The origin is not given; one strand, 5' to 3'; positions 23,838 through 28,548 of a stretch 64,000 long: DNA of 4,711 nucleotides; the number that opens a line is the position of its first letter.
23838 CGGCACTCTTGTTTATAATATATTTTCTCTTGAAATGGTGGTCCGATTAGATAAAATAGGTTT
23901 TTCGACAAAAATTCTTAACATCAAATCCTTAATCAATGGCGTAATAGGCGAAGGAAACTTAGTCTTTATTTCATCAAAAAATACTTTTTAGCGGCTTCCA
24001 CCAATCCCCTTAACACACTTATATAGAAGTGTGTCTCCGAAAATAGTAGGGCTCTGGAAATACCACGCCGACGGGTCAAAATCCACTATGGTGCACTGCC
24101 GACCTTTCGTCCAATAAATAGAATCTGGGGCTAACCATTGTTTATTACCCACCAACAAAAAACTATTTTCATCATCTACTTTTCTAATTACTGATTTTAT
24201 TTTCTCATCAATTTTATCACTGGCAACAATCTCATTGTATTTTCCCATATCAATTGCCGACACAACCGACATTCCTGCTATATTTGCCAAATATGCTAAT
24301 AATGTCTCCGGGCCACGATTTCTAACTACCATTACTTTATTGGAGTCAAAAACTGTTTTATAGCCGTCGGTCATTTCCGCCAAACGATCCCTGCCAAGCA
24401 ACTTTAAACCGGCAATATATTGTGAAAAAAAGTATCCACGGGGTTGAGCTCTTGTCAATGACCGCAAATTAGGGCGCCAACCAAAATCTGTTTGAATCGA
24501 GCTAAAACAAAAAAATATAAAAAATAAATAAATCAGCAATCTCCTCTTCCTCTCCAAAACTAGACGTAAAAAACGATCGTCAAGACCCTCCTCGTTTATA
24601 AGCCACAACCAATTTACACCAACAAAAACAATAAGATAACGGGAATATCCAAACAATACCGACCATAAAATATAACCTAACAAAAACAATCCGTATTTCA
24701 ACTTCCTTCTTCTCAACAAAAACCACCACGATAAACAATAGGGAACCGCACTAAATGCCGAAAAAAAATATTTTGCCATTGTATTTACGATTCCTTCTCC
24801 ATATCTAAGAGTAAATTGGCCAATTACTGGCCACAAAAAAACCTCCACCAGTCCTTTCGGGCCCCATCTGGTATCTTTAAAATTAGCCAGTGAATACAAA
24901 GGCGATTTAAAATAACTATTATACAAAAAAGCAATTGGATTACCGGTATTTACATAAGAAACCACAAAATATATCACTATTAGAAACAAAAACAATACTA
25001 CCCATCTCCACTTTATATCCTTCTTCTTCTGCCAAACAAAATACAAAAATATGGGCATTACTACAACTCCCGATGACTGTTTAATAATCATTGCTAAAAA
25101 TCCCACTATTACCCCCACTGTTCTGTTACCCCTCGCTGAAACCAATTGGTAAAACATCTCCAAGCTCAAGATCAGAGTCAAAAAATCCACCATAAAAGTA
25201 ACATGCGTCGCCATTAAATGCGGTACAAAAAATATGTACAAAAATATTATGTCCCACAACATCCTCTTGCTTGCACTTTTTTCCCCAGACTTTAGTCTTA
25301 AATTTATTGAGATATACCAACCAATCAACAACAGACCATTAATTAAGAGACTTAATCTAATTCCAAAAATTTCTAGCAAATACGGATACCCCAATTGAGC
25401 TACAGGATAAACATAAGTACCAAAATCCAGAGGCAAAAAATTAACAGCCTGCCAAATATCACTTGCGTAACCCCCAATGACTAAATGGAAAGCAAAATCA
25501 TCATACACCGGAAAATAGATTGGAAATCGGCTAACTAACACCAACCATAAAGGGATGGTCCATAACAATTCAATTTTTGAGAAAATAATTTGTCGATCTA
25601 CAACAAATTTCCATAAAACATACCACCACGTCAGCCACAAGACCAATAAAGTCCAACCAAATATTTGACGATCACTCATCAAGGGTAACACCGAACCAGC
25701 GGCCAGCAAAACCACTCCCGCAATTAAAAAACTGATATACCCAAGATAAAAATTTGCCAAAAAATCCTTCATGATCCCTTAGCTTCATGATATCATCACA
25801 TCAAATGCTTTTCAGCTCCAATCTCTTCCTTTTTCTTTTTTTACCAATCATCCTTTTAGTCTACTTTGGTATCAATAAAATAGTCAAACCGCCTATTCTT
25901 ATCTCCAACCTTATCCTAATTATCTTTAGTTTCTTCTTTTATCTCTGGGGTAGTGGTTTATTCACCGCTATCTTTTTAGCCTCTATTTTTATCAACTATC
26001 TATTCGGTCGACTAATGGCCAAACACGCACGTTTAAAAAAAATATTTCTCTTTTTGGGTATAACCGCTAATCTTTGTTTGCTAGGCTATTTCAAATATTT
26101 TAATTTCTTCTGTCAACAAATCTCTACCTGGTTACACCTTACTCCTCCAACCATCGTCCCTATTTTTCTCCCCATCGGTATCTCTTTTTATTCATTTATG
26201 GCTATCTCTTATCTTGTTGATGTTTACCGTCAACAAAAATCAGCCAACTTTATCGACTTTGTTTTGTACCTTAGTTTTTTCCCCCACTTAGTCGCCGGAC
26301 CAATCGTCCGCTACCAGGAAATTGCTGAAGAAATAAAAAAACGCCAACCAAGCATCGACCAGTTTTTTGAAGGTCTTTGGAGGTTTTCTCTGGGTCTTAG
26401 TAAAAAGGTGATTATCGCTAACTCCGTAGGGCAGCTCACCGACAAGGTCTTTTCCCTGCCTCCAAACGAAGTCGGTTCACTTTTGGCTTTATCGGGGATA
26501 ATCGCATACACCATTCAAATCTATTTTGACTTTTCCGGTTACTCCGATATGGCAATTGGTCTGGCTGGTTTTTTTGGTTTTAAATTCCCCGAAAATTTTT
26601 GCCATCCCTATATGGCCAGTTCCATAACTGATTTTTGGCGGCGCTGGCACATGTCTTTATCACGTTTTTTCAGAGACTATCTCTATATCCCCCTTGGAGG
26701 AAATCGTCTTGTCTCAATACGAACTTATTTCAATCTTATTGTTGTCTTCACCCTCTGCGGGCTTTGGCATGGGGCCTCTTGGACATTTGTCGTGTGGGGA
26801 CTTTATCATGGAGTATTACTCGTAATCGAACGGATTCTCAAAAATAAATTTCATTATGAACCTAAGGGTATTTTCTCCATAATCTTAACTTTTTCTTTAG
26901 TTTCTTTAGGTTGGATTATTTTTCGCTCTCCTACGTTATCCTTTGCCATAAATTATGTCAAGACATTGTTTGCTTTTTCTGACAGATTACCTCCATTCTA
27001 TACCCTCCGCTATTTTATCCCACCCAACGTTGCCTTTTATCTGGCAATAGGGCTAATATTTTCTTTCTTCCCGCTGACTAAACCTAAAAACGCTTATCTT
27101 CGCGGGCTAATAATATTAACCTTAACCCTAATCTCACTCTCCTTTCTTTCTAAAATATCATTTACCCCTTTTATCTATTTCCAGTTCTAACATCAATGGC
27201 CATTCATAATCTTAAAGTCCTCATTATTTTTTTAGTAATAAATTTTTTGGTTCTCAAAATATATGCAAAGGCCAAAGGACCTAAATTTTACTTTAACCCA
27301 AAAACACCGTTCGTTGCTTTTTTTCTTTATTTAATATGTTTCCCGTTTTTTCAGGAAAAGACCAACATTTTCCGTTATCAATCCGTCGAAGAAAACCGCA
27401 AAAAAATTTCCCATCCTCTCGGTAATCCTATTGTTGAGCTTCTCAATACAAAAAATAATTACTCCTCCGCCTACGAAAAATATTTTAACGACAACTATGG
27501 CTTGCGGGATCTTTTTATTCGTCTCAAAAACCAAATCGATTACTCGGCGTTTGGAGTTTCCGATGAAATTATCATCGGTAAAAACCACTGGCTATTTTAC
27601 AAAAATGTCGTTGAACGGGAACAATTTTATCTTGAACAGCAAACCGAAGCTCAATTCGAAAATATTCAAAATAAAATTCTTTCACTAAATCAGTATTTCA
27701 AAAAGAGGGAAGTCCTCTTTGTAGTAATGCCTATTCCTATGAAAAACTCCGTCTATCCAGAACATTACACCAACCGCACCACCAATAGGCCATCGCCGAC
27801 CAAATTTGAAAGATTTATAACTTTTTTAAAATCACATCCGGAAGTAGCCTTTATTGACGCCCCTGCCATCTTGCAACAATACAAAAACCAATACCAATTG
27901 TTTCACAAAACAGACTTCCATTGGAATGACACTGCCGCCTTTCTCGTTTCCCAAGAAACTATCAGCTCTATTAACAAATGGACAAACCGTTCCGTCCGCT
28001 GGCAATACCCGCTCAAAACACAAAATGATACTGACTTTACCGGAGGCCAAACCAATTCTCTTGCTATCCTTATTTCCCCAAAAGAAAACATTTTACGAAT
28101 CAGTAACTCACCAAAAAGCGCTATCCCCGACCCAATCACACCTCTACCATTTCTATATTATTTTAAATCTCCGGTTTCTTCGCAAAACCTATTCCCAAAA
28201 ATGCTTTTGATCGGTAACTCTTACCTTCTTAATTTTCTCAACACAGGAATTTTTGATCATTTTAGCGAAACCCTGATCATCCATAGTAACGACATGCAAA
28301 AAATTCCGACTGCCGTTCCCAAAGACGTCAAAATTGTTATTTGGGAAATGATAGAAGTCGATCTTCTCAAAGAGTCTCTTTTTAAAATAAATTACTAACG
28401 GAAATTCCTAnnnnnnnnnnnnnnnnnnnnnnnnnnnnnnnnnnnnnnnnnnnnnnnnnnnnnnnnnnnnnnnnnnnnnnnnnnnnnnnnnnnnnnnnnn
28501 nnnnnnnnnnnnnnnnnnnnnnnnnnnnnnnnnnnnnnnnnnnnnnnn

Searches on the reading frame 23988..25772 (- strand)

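Call 27: search_protein_families(library=pfam, proteins=[window:23988-25772:-], max_evalue=0.001)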
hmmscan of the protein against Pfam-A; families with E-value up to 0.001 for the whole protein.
window:23988-25772:- (594 aa): 0 families

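Call 87: search_protein_families(library=pfam, proteins=[window:23988-25772:-], max_evalue=10)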
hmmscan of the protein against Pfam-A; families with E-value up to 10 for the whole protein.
window:23988-25772:- (594 aa): 1 family
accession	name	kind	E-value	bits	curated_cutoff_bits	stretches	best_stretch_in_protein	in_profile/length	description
PF05087.17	Rota_VP2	-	0.037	12.6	25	1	492-551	773-832/890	Rotavirus VP2 protein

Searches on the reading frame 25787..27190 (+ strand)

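Call 27: search_protein_families(library=pfam, proteins=[window:25787-27190:+], max_evalue=0.001)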
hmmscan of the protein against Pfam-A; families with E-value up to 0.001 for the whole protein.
window:25787-27190:+ (467 aa): 2 families
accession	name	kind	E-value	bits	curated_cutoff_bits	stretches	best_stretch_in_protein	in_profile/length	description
PF03062.24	MBOAT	-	2.8e-28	99.6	27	1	148-352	74-298/337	MBOAT, membrane-bound O-acyltransferase family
PF13813.11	MBOAT_2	-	8.1e-07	29.7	25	1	268-330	2-66/85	Membrane bound O-acyl transferase family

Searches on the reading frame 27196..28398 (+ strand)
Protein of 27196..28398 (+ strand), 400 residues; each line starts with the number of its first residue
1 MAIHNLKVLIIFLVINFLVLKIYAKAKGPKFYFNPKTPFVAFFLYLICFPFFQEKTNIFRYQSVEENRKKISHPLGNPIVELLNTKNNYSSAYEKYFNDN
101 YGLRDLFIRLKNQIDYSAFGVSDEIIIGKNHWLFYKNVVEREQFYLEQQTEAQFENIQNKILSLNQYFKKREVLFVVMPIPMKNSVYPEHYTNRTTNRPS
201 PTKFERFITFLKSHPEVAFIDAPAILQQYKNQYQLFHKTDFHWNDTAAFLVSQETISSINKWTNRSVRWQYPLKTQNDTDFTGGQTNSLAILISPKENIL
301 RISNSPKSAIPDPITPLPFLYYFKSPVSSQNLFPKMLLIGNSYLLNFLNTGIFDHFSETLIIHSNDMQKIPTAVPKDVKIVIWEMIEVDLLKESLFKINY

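Call 27: search_protein_families(library=pfam, proteins=[window:27196-28398:+], max_evalue=0.001)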
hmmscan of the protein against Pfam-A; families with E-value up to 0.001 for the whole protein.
window:27196-28398:+ (400 aa): 1 family
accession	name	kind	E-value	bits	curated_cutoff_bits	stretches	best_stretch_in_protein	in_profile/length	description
PF16822.11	ALGX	-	1.6e-18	67.8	26.5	1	125-281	1-154/268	SGNH hydrolase-like domain, acetyltransferase AlgX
